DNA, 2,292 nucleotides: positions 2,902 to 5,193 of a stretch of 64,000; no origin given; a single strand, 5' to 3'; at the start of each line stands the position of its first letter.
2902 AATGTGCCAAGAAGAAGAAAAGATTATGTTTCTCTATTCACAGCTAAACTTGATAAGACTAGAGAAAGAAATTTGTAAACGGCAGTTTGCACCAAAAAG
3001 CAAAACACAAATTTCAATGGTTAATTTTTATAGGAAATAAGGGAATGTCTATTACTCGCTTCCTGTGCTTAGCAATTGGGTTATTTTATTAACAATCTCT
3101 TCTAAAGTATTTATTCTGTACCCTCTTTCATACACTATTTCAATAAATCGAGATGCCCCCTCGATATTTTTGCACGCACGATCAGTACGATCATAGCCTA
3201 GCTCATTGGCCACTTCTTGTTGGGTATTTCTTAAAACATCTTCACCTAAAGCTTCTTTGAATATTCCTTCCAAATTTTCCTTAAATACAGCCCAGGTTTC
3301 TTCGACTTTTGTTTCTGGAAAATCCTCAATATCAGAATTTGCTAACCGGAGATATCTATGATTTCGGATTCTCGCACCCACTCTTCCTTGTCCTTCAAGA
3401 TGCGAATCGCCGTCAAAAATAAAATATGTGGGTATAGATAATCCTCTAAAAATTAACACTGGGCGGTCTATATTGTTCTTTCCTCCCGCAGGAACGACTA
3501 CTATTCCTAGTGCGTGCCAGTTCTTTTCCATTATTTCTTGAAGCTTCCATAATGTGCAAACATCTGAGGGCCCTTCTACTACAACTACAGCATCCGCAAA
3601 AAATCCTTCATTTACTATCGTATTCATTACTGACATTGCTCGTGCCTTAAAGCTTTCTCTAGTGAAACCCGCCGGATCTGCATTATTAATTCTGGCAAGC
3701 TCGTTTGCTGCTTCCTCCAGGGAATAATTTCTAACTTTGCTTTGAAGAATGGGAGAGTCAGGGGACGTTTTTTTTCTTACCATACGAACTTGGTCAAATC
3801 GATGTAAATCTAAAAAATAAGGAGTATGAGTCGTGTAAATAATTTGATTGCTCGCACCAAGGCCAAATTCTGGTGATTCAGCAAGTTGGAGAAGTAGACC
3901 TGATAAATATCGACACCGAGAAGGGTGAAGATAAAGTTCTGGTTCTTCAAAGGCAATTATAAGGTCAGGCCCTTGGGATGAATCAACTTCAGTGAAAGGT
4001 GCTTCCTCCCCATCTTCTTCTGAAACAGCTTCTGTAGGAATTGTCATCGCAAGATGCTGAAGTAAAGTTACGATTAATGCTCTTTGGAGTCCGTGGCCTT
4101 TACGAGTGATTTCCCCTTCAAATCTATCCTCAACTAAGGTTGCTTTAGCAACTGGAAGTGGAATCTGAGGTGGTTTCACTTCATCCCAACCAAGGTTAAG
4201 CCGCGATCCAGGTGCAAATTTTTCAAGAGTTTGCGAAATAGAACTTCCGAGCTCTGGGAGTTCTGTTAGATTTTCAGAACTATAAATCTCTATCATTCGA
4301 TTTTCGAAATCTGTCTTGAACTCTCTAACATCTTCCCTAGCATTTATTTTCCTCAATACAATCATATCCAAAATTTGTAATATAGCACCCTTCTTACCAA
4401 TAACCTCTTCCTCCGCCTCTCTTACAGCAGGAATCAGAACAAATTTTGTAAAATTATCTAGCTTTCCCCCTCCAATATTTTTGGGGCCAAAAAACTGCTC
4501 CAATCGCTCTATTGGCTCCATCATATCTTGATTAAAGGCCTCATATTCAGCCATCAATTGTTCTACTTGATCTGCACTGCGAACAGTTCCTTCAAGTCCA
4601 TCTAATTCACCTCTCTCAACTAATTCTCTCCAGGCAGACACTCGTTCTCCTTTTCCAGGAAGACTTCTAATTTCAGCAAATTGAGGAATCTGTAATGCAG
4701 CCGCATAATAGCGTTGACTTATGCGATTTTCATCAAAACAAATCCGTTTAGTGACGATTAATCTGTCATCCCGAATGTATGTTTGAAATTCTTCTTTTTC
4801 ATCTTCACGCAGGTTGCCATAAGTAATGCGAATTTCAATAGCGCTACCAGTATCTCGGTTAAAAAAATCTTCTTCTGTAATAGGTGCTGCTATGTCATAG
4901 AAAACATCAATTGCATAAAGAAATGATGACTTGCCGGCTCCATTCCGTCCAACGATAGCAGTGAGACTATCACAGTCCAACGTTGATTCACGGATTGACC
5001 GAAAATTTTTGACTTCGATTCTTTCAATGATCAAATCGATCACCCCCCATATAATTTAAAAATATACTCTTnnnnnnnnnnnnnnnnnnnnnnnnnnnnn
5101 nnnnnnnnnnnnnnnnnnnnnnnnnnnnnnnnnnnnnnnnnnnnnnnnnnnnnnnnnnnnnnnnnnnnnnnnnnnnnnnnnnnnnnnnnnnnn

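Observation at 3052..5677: GIY-YIG nuclease protein + OLD-family ATPase/TOPRIM nuclease: compact two-gene defence-like cassette with a partner combination I cannot match to a named system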

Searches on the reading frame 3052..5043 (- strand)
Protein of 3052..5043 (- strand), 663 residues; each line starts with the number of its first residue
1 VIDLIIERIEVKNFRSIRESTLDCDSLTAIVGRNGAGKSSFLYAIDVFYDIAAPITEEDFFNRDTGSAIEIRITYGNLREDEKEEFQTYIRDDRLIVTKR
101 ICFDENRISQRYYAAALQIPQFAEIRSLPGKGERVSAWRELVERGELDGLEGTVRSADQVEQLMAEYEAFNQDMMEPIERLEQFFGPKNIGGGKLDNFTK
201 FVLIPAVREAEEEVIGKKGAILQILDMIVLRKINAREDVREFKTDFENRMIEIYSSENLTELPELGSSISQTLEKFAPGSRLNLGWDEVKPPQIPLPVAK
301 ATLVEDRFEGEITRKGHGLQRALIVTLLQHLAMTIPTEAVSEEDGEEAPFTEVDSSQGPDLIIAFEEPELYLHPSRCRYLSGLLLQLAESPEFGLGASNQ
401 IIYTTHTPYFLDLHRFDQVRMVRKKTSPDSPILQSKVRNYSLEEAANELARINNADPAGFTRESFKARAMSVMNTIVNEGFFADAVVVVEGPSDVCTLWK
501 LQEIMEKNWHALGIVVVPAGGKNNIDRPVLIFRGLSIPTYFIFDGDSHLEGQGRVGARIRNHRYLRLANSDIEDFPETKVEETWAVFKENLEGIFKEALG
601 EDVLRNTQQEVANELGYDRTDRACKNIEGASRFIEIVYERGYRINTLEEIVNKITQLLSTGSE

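Call 3: search_protein_families(library=pfam, proteins=[window:3052-5043:-], max_evalue=0.01)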
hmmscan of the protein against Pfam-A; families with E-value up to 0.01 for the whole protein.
window:3052-5043:- (663 aa): 9 families
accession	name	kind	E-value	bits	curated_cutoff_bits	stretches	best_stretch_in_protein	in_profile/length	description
PF13175.12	AAA_15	-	2.8e-33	116.5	32.1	1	6-410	3-373/374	AAA ATPase domain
PF20469.4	OLD-like_TOPRIM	-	2.9e-15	57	23.2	1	481-546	1-67/67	Overcoming lysogenization defect protein-like, TOPRIM domain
PF13304.12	AAA_21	-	7.4e-15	56.2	27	2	27-95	1-70/304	AAA domain, putative AbiEii toxin, Type IV TA system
PF13476.12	AAA_23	-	4.3e-08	34.5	27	1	8-47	1-41/201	AAA domain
PF02463.25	SMC_N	-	4.8e-08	33.1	40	1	6-45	2-44/220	RecF/RecN/SMC N terminal domain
PF11398.14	DUF2813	-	3e-07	30.6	21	1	5-69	2-74/372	Protein of unknown function (DUF2813)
PF13555.12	AAA_29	-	0.00052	20.1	27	1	7-45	2-42/61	P-loop containing region of AAA domain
PF00005.33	ABC_tran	-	0.0011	20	25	1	21-50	7-36/137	ABC transporter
PF13514.12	AAA_27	-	0.0055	16.7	22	1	6-53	3-55/206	AAA domain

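Call 4: search_protein_families(library=padloc, proteins=[window:3052-5043:-], max_evalue=0.1)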
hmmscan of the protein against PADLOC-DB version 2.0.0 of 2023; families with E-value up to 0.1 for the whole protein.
window:3052-5043:- (663 aa): 123 families (the best 25 are shown)
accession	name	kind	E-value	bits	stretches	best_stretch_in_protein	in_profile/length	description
PDLC02358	Old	-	1.6e-49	167.2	2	200-553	141-455/578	Old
PDLC02979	AriA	-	1.5e-37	128.3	1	6-411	3-373/373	-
PDLC00085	GajA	-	1.5e-23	81.4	2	301-548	212-443/580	AAA ATPase domain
PDLC00067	GajA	-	5.8e-23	79.2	2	362-549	307-463/604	AAA ATPase domain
PDLC04168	GajA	-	1.3e-21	74.9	2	6-82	4-83/570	-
PDLC00070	GajA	-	7.9e-21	72.3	3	6-54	3-51/596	AAA ATPase domain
PDLC00062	GajA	-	1.4e-19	68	3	360-427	303-360/639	AAA ATPase domain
PDLC00086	GajA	-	7e-18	62.7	2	6-91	3-99/600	AAA ATPase domain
PDLC00090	GajA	-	1.3e-17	61.8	2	201-550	164-481/659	AAA ATPase domain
PDLC04178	HEC-01A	-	1.2e-16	58.7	2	4-50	7-53/399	-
PDLC02980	AriA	-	1.5e-16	59.2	2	353-412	259-304/304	-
PDLC00093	GajA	-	1.5e-16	58.3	2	357-563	379-573/736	AAA ATPase domain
PDLC00065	GajA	-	3.9e-16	57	2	5-62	2-67/670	AAA ATPase domain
PDLC02915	ATPase-Toprim_I-B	-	4.6e-16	56.7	2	5-75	2-73/623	-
PDLC00066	GajA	-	5.2e-16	56.3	2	5-95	2-100/567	AAA ATPase domain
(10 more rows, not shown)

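Call 5: search_protein_families(library=ncbifam, proteins=[window:3052-5043:-], max_evalue=0.1)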
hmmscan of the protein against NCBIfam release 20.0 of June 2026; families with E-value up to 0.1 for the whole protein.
window:3052-5043:- (663 aa): 19 families
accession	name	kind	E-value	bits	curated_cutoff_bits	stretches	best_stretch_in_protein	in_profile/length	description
NF038234.1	retron_eff_Eco8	equivalog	7.8e-12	44.6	250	1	6-76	3-75/679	retron Eco8 family effector endonuclease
TIGR00611.2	recf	equivalog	1.2e-08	34.5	172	1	6-96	1-92/339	DNA replication/repair protein RecF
NF003034.1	PRK03918.1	equivalog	1.6e-08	33.1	700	1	6-76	3-78/878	DNA double-strand break repair ATPase Rad50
NF047739.1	antiphage_MADS3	equivalog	1.9e-08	33.9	420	1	5-53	1-49/427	methylation-associated defense system AAA family ATPase MAD3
NF053563.1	Rkd4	equivalog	2.4e-06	26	860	1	5-46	2-44/747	arcadin-4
NF041034.1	Rad50_Sulf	equivalog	8e-06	24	1000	1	5-45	2-43/872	DNA double-strand break repair ATPase Rad50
NF041760.1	PtuA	equivalog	1.6e-05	24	500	1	4-46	50-93/524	retron Ec78 anti-phage system effector ATPase PtuA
NF002244.0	PRK01156.1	equivalog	3.3e-05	22.2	847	1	4-46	1-44/895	DNA double-strand break repair ATPase Rad50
NF010680.0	PRK14079.1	equivalog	0.0016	17.5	386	1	7-46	4-44/349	recombination protein F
TIGR02169.1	SMC_prok_A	equivalog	0.0042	14.8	729.4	1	6-43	2-41/1165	chromosome segregation protein SMC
NF010068.0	PRK13548.1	equivalog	0.0052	15.9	261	1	22-45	28-51/261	heme ABC transporter ATP-binding protein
NF000355.4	ribo_prot_ABC_F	equivalog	0.0055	15.6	380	1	18-61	21-64/499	ribosomal protection-like ABC-F family protein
NF041035.1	Rad50_Halo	equivalog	0.0058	15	1000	1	6-45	3-43/883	DNA double-strand break repair ATPase Rad50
NF002572.0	PRK02224.1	equivalog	0.007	14.7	1087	1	6-45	3-43/888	DNA double-strand break repair ATPase Rad50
NF040873.1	AztA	equivalog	0.014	14.9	220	1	21-45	14-38/191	zinc ABC transporter ATP-binding protein AztA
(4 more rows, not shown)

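Call 7: search_protein_families(library=phrogs, proteins=[window:3052-5043:-], max_evalue=1)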
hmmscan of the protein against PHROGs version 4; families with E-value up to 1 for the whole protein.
window:3052-5043:- (663 aa): 18 families
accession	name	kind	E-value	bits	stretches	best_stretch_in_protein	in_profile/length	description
phrog_4747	-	unknown function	3.1e-59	202.6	1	5-578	2-517/610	-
phrog_8323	-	unknown function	4.6e-11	43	2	6-64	51-100/623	-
phrog_3940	-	unknown function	4.9e-10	39.8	1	6-92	5-97/537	-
phrog_77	-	DNA, RNA and nucleotide metabolism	5.3e-10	39.5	1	3-57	295-354/967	SbcC-like subunit of palindrome specific endonuclease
phrog_7507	-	unknown function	1.6e-09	38.6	2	6-47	4-46/483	-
phrog_1499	-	unknown function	5.9e-07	30.1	1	6-47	5-47/427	-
phrog_21420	-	unknown function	2.5e-06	27.3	2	360-415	526-574/654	-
phrog_5836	-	unknown function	1.2e-05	24.5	2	390-426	332-366/1071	-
phrog_9802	-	unknown function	3.7e-05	24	1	4-50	3-50/438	-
phrog_8939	-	unknown function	0.00046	19.9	1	353-417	437-500/595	-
phrog_10445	-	unknown function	0.00061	20.1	1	3-45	2-44/296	-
phrog_14430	-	unknown function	0.0015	18.9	1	8-114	4-114/444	-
phrog_19212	-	unknown function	0.0016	18.1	1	6-55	3-56/550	-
phrog_2392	-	moron, auxiliary metabolic gene and host takeover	0.003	16.9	1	26-51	508-533/726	ABC transporter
phrog_25363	-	unknown function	0.0071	17.5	1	3-44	4-46/77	-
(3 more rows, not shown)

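Call 17: find_homologous_proteins(query=window:3052-5043:-, max_evalue=1e-20)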
Query window:3052-5043:- (663 aa): 2160 proteins with E <= 1e-20 among 8000 candidates; the best 120 are listed.
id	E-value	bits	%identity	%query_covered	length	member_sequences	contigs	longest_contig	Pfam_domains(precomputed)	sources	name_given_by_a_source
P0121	0.0e+0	1485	100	100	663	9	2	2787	PF20469.5,PF11398.15,PF13175.13,PF13476.13,PF02463.26,PF13304.13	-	-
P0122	0.0e+0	1281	86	99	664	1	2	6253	PF20469.5,PF11398.15,PF13175.13,PF13476.13,PF02463.26,PF13304.13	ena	-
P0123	0.0e+0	1228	83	99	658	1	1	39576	PF20469.5,PF13175.13,PF13476.13,PF02463.26,PF13304.13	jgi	jgi:hypothetical protein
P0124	0.0e+0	1107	75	99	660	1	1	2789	PF20469.5,PF11398.15,PF13175.13,PF13476.13,PF02463.26,PF13304.13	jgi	-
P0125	0.0e+0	1101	74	99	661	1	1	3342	PF20469.5,PF11398.15,PF13175.13,PF13476.13,PF02463.26,PF13304.13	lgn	-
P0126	0.0e+0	1082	72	99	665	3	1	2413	PF20469.5,PF11398.15,PF13175.13,PF13476.13,PF02463.26,PF13304.13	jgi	-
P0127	0.0e+0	1080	72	99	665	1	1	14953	PF20469.5,PF11398.15,PF13175.13,PF13476.13,PF02463.26,PF13304.13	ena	-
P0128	0.0e+0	1077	73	99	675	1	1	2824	PF20469.5,PF11398.15,PF13175.13,PF13476.13,PF02463.26,PF13304.13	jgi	jgi:predicted ATP-dependent endonuclease of OLD family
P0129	0.0e+0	1075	72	99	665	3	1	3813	PF20469.5,PF11398.15,PF13175.13,PF13476.13,PF02463.26,PF13304.13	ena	-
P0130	0.0e+0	1072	73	99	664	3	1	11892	PF20469.5,PF11398.15,PF13175.13,PF13476.13,PF02463.26,PF13304.13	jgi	-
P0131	0.0e+0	1070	73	99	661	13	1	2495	PF20469.5,PF11398.15,PF13175.13,PF13476.13,PF02463.26,PF13304.13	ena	-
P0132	0.0e+0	1069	72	99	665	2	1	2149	PF20469.5,PF11398.15,PF13175.13,PF13476.13,PF02463.26,PF13304.13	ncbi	-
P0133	0.0e+0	1066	72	99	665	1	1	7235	PF20469.5,PF11398.15,PF13175.13,PF13476.13,PF02463.26,PF13304.13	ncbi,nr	ncbi:MAG: ATP-dependent endonuclease [Methanophagales archaeon]|nr:ATP-dependent endonuclease [Metha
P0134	0.0e+0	1060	71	99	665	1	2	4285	PF20469.5,PF11398.15,PF13175.13,PF13476.13,PF02463.26,PF13304.13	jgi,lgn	-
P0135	0.0e+0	1060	73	98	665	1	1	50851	PF20469.5,PF13175.13,PF13476.13,PF13304.13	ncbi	-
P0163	0.0e+0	1045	70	99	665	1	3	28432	PF20469.5,PF11398.15,PF13175.13,PF13476.13,PF02463.26,PF13304.13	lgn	-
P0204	0.0e+0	1027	69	99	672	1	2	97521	PF20469.5,PF11398.15,PF13175.13,PF13476.13,PF02463.26,PF13304.13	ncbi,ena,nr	ncbi:ATP-dependent endonuclease [candidate division WOR-3 bacterium]|nr:ATP-dependent endonuclease [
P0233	3.8e-297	1005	68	99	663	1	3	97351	PF20469.5,PF11398.15,PF13175.13,PF13476.13,PF02463.26,PF13304.13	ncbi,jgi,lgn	-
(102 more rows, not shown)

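Call 19: find_related_loci(query=window:3052-5043:-, collection=metagenome_contigs, flank=4000)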
Query window:3052-5043:- (663 aa) in metagenome_contigs; peptide patterns used: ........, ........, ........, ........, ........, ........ (x = any residue, [..] = any of these).
475 stretches matched a pattern; 6 encode a relative of the query (tblastn E <= 1e-3); 6 distinct loci.
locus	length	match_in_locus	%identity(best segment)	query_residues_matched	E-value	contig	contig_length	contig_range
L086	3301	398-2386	100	1-663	0e+0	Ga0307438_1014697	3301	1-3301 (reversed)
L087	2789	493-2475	75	1-657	0e+0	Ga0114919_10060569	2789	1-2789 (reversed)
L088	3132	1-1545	96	150-663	0e+0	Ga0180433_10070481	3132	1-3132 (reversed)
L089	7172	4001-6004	70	3-663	0e+0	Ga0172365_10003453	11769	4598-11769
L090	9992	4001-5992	69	4-661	0e+0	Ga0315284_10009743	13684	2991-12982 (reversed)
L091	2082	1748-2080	98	1-111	2e-66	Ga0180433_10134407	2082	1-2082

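Call 20: find_encoding_contigs(protein=P0123, flank=6000, max_places=3)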
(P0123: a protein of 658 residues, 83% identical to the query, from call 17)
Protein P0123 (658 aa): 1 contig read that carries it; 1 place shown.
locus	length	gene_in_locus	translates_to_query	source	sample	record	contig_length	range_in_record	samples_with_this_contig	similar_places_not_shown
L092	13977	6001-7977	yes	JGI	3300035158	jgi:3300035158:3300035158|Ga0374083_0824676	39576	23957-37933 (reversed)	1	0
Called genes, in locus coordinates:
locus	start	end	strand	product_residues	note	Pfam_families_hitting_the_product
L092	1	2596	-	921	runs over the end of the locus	PF00069:Pkinase, PF01636:APH (faint), PF07714:PK_Tyr_Ser-Thr, PF13174:TPR_6 (faint), PF13181:TPR_8 (faint), PF03109:ABC1, PF13428:TPR_14 (faint), PF13414:TPR_11 (weak), +9 more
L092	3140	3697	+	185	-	-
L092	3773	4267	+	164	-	-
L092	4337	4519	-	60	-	-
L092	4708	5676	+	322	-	-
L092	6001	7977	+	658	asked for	PF02463:SMC_N (weak), PF13175:AAA_15, PF13476:AAA_23 (weak), PF13304:AAA_21 (weak), PF20469:OLD-like_TOPRIM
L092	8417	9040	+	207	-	PF00589:Phage_integrase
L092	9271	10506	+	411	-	-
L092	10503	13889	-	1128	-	PF02384:N6_Mtase, PF01170:UPF0020 (faint), PF05175:MTS (faint), PF08241:Methyltransf_11 (faint), PF08242:Methyltransf_12 (faint), PF13649:Methyltransf_25 (faint), PF07669:Eco57I, PF01555:N6_N4_Mtase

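Call 21: find_encoding_contigs(protein=P0135, flank=6000, max_places=3)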
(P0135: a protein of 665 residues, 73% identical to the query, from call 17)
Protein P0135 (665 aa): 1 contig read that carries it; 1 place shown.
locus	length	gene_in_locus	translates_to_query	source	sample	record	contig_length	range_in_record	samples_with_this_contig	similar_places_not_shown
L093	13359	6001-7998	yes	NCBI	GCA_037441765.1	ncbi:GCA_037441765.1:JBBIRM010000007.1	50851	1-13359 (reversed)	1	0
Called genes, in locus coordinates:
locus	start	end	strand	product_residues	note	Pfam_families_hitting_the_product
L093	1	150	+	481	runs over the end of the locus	PF00749:tRNA-synt_1c, PF19269:Anticodon_2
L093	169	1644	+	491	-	PF01406:tRNA-synt_1e, PF00133:tRNA-synt_1 (faint), PF09334:tRNA-synt_1g, PF01921:tRNA-synt_1f (weak), PF09334:tRNA-synt_1g (weak), PF09190:DALR_2, PF23493:CysS_C (faint)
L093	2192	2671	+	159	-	PF02899:Phage_int_SAM_1 (faint), PF13495:Phage_int_SAM_4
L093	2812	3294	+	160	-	PF00589:Phage_integrase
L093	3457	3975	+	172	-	-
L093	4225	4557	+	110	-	-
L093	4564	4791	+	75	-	-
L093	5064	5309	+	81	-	-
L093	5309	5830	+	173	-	-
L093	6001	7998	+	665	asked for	PF13175:AAA_15, PF13304:AAA_21 (weak), PF13476:AAA_23 (weak), PF13304:AAA_21, PF20469:OLD-like_TOPRIM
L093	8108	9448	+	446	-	PF01555:N6_N4_Mtase (faint)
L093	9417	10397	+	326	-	-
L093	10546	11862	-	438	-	PF04389:Peptidase_M28 (weak), PF01546:Peptidase_M20, PF07687:M20_dimer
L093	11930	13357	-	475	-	?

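Call 22: find_encoding_contigs(protein=P0127, flank=6000, max_places=3)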
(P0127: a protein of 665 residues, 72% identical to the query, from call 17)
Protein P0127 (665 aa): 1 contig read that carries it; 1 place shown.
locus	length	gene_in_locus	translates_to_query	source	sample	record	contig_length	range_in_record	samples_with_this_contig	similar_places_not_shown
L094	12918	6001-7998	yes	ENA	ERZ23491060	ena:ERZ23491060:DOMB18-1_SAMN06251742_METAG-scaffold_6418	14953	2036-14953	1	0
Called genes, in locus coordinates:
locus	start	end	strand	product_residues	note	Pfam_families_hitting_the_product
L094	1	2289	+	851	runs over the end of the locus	PF13589:HATPase_c_3, PF02518:HATPase_c, PF14501:HATPase_c_5 (weak)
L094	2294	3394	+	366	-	-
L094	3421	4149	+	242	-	-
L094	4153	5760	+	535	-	PF02384:N6_Mtase, PF07669:Eco57I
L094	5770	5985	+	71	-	-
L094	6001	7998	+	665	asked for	PF02463:SMC_N, PF11398:DUF2813 (weak), PF13175:AAA_15, PF13476:AAA_23 (weak), PF13304:AAA_21, PF20469:OLD-like_TOPRIM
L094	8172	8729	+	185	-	-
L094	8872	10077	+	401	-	PF00149:Metallophos, PF12850:Metallophos_2 (weak)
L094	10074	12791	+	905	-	PF13175:AAA_15 (weak), PF13476:AAA_23, PF13555:AAA_29 (weak)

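Call 23: find_encoding_contigs(protein=P0204, flank=6000, max_places=3)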
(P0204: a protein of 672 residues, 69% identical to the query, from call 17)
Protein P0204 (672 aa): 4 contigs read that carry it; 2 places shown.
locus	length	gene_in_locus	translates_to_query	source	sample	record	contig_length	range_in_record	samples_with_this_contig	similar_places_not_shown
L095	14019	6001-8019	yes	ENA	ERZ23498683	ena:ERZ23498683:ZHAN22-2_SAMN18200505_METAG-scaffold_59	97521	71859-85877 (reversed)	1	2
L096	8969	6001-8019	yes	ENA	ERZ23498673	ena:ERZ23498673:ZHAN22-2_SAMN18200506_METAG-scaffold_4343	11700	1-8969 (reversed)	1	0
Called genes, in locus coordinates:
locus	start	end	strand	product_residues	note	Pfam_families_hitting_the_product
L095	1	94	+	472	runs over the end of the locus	PF04326:SLFN_AlbA_2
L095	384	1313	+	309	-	-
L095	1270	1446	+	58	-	-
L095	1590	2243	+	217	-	PF13643:DUF4145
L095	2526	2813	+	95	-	-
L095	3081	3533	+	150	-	-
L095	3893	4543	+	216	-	-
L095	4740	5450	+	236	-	PF18928:DUF5677 (weak)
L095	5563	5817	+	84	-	-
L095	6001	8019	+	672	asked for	PF02463:SMC_N (weak), PF11398:DUF2813 (faint), PF13175:AAA_15, PF13476:AAA_23 (weak), PF13304:AAA_21, PF20469:OLD-like_TOPRIM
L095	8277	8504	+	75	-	-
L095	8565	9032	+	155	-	-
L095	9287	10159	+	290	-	PF01555:N6_N4_Mtase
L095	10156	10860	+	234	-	PF15515:MvaI_BcnI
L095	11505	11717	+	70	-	-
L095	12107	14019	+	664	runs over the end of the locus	PF13229:Beta_helix, PF13860:FlgD_ig (weak)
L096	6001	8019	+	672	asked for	PF02463:SMC_N (weak), PF11398:DUF2813 (faint), PF13175:AAA_15, PF13476:AAA_23 (weak), PF13304:AAA_21, PF20469:OLD-like_TOPRIM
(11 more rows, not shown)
